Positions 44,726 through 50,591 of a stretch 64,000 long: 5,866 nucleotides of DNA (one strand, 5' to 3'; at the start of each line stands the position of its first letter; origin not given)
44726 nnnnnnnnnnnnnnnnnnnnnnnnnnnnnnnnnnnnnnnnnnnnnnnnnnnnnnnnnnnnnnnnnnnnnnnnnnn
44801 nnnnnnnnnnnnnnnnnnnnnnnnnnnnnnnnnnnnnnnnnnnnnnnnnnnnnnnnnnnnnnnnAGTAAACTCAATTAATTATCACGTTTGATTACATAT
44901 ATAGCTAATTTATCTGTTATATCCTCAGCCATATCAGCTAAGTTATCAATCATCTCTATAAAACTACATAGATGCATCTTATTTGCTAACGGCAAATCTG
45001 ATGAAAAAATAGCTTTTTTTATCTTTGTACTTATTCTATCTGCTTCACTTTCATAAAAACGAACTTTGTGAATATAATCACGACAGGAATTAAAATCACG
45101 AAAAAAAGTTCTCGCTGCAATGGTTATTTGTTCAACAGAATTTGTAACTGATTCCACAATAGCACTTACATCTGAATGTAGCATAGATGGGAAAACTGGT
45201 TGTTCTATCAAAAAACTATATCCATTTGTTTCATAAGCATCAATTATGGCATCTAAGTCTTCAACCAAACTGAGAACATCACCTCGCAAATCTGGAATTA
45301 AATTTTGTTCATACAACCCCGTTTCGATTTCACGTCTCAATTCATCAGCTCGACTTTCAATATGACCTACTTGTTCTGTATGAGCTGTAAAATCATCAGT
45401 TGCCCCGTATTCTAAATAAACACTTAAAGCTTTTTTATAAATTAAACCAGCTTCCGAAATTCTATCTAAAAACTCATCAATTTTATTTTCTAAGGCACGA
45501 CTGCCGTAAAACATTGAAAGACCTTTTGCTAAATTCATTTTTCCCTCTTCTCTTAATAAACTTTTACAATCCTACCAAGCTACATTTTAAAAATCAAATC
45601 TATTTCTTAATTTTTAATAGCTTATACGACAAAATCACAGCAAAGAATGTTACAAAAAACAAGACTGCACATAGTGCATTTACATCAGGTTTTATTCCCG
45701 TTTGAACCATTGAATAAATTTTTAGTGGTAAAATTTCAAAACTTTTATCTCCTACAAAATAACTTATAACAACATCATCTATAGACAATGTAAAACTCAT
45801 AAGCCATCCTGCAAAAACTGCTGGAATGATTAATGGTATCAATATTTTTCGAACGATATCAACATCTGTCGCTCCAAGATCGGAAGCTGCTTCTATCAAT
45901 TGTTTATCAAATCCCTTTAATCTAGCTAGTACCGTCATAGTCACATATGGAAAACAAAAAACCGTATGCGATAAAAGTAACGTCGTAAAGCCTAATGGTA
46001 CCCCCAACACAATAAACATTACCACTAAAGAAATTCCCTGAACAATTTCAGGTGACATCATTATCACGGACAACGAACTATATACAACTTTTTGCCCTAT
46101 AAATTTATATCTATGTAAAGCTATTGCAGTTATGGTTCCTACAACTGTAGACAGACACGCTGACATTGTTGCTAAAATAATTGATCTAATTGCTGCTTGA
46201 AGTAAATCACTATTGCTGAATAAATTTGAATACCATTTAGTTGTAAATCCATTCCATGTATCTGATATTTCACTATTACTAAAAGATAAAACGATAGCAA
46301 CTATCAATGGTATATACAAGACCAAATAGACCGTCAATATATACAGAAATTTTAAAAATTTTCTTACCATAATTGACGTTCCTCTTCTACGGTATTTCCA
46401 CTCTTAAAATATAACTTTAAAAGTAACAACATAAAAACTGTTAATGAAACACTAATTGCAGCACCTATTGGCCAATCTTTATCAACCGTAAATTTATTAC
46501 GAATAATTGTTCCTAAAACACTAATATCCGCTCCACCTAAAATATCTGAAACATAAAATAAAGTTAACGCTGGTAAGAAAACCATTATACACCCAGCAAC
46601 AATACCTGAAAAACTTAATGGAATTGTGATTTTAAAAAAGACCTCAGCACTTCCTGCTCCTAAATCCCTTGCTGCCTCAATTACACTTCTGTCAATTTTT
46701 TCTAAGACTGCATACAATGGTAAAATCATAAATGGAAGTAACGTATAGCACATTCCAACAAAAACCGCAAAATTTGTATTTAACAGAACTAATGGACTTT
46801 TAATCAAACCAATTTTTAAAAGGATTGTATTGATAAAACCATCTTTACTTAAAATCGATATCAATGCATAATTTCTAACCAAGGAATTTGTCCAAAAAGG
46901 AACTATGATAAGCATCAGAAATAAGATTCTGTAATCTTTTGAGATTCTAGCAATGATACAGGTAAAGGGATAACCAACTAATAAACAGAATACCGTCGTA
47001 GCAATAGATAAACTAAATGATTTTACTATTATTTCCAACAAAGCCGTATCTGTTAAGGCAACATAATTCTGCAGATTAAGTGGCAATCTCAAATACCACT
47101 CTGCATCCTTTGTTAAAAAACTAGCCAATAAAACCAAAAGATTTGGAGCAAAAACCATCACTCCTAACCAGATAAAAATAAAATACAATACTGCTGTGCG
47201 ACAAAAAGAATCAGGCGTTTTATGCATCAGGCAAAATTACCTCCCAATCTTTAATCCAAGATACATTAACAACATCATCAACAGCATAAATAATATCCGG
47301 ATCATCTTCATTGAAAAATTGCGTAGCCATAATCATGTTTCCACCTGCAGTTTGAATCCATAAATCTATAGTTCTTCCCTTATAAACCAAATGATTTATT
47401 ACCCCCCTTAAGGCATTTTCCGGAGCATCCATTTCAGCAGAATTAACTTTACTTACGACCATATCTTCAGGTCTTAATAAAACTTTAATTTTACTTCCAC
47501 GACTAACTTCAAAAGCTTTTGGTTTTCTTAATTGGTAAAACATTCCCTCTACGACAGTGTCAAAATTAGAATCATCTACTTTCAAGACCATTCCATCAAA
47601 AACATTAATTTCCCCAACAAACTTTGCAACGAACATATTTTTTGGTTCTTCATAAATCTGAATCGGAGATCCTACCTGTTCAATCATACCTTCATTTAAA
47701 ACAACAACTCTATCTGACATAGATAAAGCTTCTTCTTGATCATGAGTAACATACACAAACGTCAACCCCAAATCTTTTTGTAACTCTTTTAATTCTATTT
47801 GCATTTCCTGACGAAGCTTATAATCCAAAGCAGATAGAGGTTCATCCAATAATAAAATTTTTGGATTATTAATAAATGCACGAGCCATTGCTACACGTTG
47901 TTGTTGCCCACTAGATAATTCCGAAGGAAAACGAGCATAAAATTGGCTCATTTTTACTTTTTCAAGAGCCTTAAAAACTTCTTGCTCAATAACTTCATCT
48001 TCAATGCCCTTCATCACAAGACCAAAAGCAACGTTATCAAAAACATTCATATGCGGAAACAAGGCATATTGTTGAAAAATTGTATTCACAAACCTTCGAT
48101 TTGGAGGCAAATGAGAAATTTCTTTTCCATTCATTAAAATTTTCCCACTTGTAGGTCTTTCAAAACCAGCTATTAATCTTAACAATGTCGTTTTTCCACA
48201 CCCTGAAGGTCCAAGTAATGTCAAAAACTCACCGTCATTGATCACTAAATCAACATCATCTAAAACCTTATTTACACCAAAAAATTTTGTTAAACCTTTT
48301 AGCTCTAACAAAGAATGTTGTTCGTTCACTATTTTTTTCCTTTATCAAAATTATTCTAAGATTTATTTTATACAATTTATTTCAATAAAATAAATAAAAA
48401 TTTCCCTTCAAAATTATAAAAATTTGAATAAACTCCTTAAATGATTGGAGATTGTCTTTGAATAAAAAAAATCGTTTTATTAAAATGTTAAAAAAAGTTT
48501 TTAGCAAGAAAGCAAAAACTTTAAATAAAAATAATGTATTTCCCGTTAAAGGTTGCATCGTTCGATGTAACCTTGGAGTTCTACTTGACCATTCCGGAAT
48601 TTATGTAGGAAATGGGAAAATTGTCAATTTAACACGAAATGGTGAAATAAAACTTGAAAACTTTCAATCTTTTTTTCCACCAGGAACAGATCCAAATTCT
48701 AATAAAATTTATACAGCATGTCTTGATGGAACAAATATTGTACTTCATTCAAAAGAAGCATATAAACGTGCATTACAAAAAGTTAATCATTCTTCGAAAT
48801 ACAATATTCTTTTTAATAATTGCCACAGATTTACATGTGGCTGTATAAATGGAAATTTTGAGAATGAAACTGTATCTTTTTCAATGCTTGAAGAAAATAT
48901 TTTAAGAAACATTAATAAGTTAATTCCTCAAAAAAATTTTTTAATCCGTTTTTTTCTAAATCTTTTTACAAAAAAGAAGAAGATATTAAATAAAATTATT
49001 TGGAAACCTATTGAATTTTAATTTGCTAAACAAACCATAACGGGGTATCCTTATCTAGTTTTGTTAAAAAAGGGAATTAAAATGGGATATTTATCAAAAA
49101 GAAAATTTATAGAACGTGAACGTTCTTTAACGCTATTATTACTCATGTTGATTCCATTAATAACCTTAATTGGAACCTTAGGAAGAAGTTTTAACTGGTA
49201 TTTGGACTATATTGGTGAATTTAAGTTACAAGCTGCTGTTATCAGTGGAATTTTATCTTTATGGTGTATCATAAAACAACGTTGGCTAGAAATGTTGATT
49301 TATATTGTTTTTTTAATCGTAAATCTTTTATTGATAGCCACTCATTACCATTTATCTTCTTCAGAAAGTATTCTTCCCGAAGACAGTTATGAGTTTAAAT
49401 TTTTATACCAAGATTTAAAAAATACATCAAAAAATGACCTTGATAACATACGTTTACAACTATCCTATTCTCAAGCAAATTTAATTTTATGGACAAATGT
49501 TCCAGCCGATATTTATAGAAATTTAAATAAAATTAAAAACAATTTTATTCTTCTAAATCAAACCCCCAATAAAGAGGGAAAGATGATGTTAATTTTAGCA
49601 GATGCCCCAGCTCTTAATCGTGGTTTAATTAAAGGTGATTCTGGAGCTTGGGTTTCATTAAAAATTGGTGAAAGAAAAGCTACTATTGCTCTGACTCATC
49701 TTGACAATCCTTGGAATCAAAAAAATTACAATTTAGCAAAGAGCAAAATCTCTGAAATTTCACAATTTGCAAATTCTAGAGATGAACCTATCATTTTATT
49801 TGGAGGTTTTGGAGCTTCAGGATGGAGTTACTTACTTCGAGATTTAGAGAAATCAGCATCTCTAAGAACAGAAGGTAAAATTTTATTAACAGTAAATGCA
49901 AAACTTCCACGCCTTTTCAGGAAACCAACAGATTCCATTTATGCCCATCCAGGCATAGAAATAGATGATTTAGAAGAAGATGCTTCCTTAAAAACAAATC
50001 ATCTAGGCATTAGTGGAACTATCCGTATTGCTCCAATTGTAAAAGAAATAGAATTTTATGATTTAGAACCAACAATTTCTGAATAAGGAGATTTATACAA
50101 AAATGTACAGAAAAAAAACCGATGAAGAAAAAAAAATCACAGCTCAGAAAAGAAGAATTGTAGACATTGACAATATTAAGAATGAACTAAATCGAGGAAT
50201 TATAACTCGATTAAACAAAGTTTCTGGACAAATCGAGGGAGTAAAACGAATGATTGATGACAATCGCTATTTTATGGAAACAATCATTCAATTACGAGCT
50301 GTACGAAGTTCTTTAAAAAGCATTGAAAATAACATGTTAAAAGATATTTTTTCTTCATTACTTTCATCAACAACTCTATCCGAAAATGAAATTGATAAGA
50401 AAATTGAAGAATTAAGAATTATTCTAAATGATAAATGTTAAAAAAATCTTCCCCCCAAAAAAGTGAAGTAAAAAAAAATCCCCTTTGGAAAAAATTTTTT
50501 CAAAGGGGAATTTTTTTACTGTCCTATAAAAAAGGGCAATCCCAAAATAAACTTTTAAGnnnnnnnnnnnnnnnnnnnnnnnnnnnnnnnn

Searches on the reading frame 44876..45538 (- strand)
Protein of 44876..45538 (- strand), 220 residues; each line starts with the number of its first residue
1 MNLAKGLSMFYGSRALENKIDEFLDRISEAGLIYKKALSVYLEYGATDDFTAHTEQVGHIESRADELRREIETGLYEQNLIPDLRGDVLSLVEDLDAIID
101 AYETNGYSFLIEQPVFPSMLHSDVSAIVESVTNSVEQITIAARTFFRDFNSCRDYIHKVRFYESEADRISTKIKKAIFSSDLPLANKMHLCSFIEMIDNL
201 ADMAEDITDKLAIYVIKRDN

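Call 67: search_protein_families(library=pfam, proteins=[window:44876-45538:-], max_evalue=0.0001)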
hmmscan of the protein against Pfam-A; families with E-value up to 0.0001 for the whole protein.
window:44876-45538:- (220 aa): 1 family
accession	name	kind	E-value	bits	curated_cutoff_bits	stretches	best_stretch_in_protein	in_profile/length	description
PF01865.21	PhoU_div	-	4.7e-23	82.1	24.4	1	24-216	17-213/214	Protein of unknown function DUF47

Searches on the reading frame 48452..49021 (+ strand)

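Call 67: search_protein_families(library=pfam, proteins=[window:48452-49021:+], max_evalue=0.0001)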
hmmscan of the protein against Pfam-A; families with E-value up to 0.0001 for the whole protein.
window:48452-49021:+ (189 aa): 1 family
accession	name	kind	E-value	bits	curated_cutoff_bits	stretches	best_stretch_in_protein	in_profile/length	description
PF04970.19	LRAT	-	1.9e-07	31.8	24.3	0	97-135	81-118/120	Lecithin retinol acyltransferase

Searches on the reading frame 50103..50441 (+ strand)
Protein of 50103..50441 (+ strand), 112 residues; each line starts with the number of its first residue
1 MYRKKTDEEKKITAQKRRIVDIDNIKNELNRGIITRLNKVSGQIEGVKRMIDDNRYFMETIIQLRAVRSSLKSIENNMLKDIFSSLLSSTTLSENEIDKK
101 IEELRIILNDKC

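Call 68: search_protein_families(library=pfam, proteins=[window:50103-50441:+], max_evalue=0.0001)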
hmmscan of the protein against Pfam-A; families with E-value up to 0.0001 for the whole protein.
window:50103-50441:+ (112 aa): 1 family
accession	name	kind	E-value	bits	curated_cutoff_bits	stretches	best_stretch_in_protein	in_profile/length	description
PF02583.22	Trns_repr_metal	-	3.8e-16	59.7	22.8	1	32-108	4-76/78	Metal-sensitive transcriptional repressor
